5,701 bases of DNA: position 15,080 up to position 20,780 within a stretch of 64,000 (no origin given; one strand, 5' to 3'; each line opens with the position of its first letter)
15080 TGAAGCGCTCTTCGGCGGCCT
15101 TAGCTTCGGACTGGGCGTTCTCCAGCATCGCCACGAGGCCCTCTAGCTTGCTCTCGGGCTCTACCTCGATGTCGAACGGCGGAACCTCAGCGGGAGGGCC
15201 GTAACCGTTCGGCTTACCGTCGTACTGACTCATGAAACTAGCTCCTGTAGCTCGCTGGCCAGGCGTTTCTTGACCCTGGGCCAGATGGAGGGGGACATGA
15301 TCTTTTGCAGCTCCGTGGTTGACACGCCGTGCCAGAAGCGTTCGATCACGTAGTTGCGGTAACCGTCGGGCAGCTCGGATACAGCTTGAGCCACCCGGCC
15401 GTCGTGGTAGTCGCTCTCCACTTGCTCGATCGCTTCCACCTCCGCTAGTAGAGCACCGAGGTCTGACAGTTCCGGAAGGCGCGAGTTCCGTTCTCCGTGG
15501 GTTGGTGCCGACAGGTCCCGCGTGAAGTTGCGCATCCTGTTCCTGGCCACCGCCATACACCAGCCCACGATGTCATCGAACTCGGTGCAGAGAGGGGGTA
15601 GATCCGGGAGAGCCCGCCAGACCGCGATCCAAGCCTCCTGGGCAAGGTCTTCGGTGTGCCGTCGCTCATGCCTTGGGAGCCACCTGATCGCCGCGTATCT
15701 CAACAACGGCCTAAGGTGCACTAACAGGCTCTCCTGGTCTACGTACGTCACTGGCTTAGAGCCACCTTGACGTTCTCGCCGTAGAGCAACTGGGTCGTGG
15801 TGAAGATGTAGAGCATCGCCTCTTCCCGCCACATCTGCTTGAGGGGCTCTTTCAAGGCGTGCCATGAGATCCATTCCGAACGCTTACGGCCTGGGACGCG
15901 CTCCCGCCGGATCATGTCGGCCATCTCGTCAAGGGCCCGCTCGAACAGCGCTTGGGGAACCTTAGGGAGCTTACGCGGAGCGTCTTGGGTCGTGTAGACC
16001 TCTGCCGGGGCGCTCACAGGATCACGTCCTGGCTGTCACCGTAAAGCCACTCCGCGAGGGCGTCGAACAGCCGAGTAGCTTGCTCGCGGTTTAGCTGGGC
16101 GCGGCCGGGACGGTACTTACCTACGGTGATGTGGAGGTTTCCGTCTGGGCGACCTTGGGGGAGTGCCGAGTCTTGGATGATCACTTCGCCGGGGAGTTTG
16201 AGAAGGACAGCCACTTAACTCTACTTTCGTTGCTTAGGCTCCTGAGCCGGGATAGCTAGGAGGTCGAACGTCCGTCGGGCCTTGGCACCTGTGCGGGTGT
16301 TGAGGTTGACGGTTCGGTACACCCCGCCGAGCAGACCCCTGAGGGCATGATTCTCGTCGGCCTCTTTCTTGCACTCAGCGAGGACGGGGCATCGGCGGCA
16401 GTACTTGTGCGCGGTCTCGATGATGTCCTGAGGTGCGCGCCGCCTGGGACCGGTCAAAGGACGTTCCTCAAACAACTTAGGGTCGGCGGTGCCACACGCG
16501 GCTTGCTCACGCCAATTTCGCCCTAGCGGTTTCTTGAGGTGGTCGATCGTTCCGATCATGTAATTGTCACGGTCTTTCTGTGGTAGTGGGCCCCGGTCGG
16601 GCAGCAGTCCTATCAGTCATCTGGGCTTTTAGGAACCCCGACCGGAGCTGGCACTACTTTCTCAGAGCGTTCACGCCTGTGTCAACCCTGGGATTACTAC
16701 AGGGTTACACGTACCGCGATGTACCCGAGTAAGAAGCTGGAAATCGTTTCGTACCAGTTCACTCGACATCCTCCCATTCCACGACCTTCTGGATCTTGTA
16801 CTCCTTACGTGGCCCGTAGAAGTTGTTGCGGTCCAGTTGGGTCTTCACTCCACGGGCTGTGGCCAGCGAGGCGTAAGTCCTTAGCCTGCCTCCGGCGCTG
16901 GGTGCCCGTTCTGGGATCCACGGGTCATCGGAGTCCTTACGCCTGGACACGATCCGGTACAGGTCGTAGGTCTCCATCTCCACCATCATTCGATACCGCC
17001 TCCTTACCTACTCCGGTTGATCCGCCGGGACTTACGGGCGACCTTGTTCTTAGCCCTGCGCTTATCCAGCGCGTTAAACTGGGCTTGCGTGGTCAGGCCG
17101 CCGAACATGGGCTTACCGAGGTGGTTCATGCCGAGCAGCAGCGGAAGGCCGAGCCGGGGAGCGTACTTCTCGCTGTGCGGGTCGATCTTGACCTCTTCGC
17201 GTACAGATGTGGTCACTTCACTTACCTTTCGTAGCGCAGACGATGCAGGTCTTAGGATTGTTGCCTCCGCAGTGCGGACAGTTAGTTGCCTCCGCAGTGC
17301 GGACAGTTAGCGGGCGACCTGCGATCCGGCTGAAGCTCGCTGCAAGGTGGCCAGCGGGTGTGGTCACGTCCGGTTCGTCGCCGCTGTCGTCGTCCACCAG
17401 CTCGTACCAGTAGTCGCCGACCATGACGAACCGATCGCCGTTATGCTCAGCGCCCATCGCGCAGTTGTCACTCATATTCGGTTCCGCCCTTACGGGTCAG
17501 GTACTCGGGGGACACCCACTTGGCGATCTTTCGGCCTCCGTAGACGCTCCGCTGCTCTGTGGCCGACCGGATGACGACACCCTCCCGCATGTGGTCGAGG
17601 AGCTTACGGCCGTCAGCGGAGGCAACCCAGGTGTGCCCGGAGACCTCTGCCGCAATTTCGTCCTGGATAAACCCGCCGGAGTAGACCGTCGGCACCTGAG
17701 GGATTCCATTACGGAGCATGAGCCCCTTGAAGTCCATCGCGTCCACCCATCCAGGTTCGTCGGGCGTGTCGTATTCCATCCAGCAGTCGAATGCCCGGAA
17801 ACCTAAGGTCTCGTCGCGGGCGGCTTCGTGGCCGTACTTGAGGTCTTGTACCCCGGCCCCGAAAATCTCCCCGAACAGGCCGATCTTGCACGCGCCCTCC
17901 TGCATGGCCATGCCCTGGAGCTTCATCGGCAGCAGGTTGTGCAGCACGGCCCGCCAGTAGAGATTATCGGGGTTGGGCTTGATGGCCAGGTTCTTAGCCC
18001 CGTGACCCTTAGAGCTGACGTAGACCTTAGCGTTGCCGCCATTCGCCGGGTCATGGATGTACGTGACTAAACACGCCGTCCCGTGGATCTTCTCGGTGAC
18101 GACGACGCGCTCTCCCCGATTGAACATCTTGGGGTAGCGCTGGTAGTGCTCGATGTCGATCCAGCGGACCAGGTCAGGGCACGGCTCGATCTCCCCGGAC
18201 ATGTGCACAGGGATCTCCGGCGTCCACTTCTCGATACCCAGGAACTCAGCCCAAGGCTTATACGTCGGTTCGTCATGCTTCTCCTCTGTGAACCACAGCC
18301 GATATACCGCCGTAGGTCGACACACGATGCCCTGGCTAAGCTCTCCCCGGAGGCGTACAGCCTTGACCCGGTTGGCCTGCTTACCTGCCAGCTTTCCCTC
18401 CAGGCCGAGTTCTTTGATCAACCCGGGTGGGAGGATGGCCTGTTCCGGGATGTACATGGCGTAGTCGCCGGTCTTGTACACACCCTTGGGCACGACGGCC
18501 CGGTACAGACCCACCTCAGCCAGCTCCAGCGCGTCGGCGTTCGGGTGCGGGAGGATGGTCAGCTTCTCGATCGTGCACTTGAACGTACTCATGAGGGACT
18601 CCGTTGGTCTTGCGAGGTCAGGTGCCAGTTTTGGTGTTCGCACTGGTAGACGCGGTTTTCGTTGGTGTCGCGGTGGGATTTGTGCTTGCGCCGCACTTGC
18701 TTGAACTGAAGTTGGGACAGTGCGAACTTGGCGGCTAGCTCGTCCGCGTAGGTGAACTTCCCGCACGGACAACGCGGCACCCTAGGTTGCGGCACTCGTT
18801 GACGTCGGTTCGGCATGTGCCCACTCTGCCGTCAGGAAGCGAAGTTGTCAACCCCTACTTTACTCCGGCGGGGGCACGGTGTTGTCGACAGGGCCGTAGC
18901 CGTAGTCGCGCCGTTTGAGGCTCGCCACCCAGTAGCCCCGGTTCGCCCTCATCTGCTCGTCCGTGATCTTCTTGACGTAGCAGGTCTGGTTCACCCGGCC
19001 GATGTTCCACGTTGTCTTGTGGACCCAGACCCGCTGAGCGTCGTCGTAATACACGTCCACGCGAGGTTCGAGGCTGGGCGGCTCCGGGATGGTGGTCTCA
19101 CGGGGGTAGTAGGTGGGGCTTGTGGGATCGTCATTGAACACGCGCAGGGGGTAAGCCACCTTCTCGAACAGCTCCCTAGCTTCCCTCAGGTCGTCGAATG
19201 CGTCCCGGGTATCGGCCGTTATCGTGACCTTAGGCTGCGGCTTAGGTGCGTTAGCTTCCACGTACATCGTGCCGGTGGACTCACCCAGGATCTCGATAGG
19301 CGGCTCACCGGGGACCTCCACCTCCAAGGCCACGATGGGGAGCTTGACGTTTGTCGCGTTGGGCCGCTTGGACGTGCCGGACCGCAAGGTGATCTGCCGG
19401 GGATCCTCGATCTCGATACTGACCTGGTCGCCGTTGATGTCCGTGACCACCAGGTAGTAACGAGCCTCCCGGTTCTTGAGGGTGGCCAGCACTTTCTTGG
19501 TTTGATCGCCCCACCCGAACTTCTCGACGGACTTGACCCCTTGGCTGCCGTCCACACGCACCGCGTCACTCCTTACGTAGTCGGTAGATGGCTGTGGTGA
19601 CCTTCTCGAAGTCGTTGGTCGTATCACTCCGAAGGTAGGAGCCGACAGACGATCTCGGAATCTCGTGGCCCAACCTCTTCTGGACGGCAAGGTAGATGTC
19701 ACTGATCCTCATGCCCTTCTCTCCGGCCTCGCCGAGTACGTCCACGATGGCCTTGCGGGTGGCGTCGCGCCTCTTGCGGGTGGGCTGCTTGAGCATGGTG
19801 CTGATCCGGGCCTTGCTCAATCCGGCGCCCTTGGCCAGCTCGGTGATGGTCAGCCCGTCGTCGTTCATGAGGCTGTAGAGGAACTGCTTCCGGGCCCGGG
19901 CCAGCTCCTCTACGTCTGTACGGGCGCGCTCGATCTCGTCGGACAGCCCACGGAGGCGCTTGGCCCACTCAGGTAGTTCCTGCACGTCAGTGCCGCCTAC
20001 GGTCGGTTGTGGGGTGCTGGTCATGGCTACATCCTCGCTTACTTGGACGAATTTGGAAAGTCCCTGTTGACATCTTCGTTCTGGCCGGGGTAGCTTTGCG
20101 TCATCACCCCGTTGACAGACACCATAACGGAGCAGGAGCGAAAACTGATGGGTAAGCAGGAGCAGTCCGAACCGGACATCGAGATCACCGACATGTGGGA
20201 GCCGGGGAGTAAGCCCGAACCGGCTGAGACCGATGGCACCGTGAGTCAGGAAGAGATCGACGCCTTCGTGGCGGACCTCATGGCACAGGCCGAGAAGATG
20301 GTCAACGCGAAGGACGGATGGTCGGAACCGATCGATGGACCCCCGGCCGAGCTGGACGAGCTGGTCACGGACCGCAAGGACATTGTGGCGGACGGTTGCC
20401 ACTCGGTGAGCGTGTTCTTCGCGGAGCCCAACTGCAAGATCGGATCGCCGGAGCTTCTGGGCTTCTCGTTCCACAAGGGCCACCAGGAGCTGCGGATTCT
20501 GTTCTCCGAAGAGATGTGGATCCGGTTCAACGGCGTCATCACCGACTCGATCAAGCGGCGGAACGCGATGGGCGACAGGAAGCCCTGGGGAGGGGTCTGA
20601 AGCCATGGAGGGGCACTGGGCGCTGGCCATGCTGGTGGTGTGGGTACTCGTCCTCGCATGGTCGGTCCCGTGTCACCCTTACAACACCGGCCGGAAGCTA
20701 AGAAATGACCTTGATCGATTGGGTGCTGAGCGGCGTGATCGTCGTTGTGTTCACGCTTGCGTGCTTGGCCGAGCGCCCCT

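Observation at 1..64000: Sense-strand over-representation of the pentamer CTAAG, created in all three reading frames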

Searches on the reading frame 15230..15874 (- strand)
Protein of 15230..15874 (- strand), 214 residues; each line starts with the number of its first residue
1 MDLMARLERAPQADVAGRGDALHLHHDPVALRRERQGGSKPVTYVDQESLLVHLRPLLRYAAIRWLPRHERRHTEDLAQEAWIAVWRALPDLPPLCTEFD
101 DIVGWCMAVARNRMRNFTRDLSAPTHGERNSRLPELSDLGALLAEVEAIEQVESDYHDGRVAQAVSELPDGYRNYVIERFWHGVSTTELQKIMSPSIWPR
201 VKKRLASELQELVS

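Call 23: search_protein_families(library=pfam, proteins=[window:15230-15874:-], max_evalue=0.01)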
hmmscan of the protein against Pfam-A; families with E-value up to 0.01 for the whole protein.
window:15230-15874:- (214 aa): 1 family
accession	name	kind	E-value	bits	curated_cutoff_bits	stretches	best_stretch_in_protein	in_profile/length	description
PF04542.20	Sigma70_r2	-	3.8e-07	30.2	24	1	53-121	4-68/71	Sigma-70 region 2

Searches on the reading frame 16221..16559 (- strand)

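Call 24: search_protein_families(library=pfam, proteins=[window:16221-16559:-], max_evalue=0.01)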
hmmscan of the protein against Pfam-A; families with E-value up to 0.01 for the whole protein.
window:16221-16559:- (112 aa): 1 family
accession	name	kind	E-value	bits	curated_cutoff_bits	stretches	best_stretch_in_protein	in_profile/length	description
PF02467.21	Whib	-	2e-11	44.7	23.6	1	16-80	1-57/65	Transcription factor WhiB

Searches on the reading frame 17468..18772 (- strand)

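Call 24: search_protein_families(library=pfam, proteins=[window:17468-18772:-], max_evalue=0.01)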
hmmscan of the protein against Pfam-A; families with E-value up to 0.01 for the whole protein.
window:17468-18772:- (434 aa): 2 families
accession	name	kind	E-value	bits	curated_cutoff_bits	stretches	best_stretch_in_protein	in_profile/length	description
PF09414.15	RNA_ligase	-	5.2e-21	76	27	1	222-420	2-171/171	RNA ligase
PF21189.3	PHA02142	-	3e-09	37.7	27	1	67-150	3-89/92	PHA02142 OB-fold domain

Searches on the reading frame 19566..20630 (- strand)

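Call 24: search_protein_families(library=pfam, proteins=[window:19566-20630:-], max_evalue=0.01)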
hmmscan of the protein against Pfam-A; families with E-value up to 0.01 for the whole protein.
window:19566-20630:- (354 aa): 3 families
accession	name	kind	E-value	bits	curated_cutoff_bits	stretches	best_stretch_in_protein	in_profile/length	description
PF13443.12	HTH_26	-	0.00012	22.7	22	1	253-285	4-36/63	Cro/C1-type HTH DNA-binding domain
PF12802.13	MarR_2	-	0.003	18.1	27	1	247-281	7-42/61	MarR family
PF13412.12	HTH_24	-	0.0058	16.6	21.9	0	252-281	10-39/48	Winged helix-turn-helix DNA-binding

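Call 64: search_protein_families(library=phrogs, proteins=[window:19566-20630:-], max_evalue=0.001)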
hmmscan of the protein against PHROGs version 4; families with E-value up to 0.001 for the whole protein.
window:19566-20630:- (354 aa): 2 families
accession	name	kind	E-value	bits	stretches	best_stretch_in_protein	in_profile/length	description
phrog_1373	-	transcription regulation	0.00013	23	1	202-283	21-100/166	transcriptional regulator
phrog_686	-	DNA, RNA and nucleotide metabolism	0.00047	21.4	0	222-277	12-66/76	HTH DNA binding protein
